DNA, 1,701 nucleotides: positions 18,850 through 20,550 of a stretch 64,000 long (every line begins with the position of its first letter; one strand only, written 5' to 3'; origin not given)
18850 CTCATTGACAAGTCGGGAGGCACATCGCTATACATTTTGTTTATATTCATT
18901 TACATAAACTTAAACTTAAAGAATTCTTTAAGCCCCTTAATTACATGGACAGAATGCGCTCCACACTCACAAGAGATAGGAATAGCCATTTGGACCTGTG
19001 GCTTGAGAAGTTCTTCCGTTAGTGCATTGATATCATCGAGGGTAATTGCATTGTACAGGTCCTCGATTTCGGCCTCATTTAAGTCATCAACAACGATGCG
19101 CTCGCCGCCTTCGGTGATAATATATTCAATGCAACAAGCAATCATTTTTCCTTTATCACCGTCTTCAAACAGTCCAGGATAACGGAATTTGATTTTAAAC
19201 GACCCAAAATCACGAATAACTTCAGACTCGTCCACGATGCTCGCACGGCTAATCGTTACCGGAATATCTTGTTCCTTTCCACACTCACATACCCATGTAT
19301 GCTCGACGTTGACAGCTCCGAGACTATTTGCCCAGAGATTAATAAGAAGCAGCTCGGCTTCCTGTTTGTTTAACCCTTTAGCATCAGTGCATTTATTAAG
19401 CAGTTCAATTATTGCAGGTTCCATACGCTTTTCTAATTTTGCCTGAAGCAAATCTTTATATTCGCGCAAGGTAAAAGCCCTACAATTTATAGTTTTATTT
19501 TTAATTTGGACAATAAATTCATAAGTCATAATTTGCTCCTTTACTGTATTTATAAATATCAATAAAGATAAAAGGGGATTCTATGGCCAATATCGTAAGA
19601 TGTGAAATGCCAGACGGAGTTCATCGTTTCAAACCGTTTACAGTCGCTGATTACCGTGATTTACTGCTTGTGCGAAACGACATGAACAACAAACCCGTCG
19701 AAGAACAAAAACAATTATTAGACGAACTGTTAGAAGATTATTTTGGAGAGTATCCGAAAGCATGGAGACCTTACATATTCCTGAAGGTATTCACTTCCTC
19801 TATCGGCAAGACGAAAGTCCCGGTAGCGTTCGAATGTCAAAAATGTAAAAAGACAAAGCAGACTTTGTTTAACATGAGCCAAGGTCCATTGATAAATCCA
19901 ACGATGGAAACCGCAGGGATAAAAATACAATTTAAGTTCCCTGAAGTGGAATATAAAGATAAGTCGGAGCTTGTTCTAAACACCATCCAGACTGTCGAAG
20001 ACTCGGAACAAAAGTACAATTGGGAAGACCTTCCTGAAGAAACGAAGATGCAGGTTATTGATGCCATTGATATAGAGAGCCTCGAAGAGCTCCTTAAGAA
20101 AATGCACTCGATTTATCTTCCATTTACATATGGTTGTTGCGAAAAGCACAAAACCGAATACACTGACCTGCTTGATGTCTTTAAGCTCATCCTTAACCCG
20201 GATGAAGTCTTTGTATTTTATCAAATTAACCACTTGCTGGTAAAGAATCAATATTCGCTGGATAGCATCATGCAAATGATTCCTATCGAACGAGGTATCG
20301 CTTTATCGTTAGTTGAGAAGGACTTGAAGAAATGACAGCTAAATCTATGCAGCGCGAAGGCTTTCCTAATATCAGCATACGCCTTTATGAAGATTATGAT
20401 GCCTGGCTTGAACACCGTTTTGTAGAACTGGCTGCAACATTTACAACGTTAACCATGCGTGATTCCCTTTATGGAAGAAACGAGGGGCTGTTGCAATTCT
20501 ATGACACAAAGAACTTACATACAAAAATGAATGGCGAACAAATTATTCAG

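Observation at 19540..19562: Back-to-back late promoters sharing a quasi-palindromic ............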

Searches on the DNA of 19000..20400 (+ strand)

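Call 5: search_dna_similar(query=window:19000-20400:+, collection=phages, mode=near, max_rows=40, rows=spread)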
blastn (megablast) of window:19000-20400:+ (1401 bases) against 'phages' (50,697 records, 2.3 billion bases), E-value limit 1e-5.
Records with a match: 32; places in all: 32; records where one place covers at least 80% of the query: 31.
Best place of each record, by identity: 95-99% 25; 90-95% 6; 80-90% 1.
By first word of the organism name: Escherichia 29; Shigella 2; Yersinia 1.
By host as written in the record: Escherichia coli 22; Shigella sonnei 2; Escherichia coli str. K-12 substr. MG1655 2; Yersinia enterocolitica 1; Escherichia sp. 1; Escherichia coli 187 1; Escherichia coli S3Lug 1; enterotoxigenic Escherichia Coli 1; and 1 more.
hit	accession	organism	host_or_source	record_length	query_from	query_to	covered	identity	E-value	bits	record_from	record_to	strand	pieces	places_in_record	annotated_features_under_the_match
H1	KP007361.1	Escherichia phage vB_EcoM_VR25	Escherichia coli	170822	1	1401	100%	98.9%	0e+0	2499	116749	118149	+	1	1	baseplate hub assembly protein | baseplate hub subunit (x2)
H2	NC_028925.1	Escherichia phage vB_EcoM_VR25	Escherichia coli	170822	1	1401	100%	98.9%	0e+0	2499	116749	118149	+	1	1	baseplate hub assembly protein | baseplate hub (x2)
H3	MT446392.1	Escherichia virus TH15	Escherichia coli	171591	1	1401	100%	98.5%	0e+0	2471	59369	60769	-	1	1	record has no annotation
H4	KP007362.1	Escherichia phage vB_EcoM_VR26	Escherichia coli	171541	1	1401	100%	96.9%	0e+0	2344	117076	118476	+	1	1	baseplate hub assembly protein | baseplate hub subunit (x2)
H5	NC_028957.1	Escherichia phage vB_EcoM_VR26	Escherichia coli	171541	1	1401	100%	96.9%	0e+0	2344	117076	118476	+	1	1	baseplate hub assembly protein | baseplate hub (x2)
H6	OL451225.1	Escherichia phage P896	Escherichia coli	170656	1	1401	100%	96.2%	0e+0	2294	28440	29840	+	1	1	baseplate | baseplate hub subunit (x2)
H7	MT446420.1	Escherichia virus TH54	Escherichia coli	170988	1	1401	100%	96.1%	0e+0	2289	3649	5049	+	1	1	record has no annotation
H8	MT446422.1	Escherichia virus TH57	Escherichia coli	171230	1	1401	100%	96.1%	0e+0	2289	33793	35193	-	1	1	record has no annotation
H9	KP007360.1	Escherichia phage vB_EcoM_VR20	Escherichia coli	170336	1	1401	100%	95.9%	0e+0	2272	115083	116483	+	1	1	baseplate hub assembly protein | baseplate hub subunit (x2)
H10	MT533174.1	Escherichia phage CJ20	Escherichia coli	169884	1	1401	100%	95.9%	0e+0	2272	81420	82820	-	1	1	baseplate hub assembly catalyst | baseplate hub subunit (x2) | hypothetical protein (x2)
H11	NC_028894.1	Escherichia phage vB_EcoM_VR20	Escherichia coli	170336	1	1401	100%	95.9%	0e+0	2272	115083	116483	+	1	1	baseplate hub assembly protein | baseplate hub (x2)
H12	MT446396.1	Escherichia virus TH22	Escherichia coli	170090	1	1401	100%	95.6%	0e+0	2250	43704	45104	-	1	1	record has no annotation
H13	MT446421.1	Escherichia virus TH55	Escherichia coli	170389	1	1401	100%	95.6%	0e+0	2250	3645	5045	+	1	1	record has no annotation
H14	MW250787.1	Escherichia phage UPEC07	Escherichia coli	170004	1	1401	100%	95.6%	0e+0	2250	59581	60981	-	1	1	baseplate hub assembly catalyst | baseplate hub assembly chaperone | baseplate hub subunit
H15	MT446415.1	Escherichia virus TH44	Escherichia coli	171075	1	1401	100%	95.6%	0e+0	2244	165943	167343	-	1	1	record has no annotation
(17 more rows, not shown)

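Call 54: get_annotated_region(hit=H1, flank=20000)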
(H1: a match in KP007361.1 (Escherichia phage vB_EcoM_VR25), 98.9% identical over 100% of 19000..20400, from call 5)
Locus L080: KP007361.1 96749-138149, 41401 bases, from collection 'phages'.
description: Enterobacteria phage vB_EcoM_VR25, complete genome.
organism: Escherichia phage vB_EcoM_VR25 (NCBI taxid 1567028)
taxonomy: Viruses; Duplodnaviria; Heunggongvirae; Uroviricota; Caudoviricetes; Straboviridae; Tevenvirinae; Gaprivervirus; Gaprivervirus vr25
host: Escherichia coli; source: wastewater; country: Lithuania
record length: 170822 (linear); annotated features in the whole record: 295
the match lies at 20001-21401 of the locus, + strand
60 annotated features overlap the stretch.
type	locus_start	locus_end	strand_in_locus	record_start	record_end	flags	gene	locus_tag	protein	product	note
CDS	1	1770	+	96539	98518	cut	-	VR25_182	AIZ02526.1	tail sheath protein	similar to bacteriophage T4 gp18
CDS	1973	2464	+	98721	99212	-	-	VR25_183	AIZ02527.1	tail tube protein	similar to bacteriophage T4 gp19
CDS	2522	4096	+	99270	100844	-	-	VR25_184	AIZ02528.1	portal vertex protein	similar to bacteriophage T4 gp20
CDS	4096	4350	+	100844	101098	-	-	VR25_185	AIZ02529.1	prohead core protein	similar to bacteriophage T4 gp67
CDS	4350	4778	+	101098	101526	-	-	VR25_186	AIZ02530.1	prohead core protein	similar to bacteriophage T4 gp68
CDS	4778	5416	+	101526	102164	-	-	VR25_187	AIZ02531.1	prohead core scaffolding protein and protease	similar to bacteriophage T4 gp21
CDS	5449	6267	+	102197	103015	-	-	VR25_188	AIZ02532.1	prohead core protein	similar to bacteriophage T4 gp22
CDS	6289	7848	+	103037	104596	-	-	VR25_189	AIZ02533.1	major capsid protein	similar to bacteriophage T4 major capsid protein gp23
CDS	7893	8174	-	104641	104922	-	-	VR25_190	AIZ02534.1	hypothetical protein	similar to bacteriophage VR7 gp190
CDS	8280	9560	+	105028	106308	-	-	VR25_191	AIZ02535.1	capsid vertex protein I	similar to bacteriophage T4 gp24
CDS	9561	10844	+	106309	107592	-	-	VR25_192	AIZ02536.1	capsid vertex protein II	similar to bacteriophage T4 gp24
CDS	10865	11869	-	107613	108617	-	rnlB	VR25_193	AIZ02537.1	RNA ligase 2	similar to bacteriophage T4 RnlB; RnlB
CDS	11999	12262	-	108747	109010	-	-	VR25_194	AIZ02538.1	hypothetical protein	similar to bacteriophage T4 gp24.2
CDS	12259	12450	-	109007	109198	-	-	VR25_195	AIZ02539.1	hypothetical protein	similar to bacteriophage VR7 gp195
CDS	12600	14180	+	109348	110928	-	-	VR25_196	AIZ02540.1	hypothetical protein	similar to VR7_gp196; collagen triple helix repeat domain protein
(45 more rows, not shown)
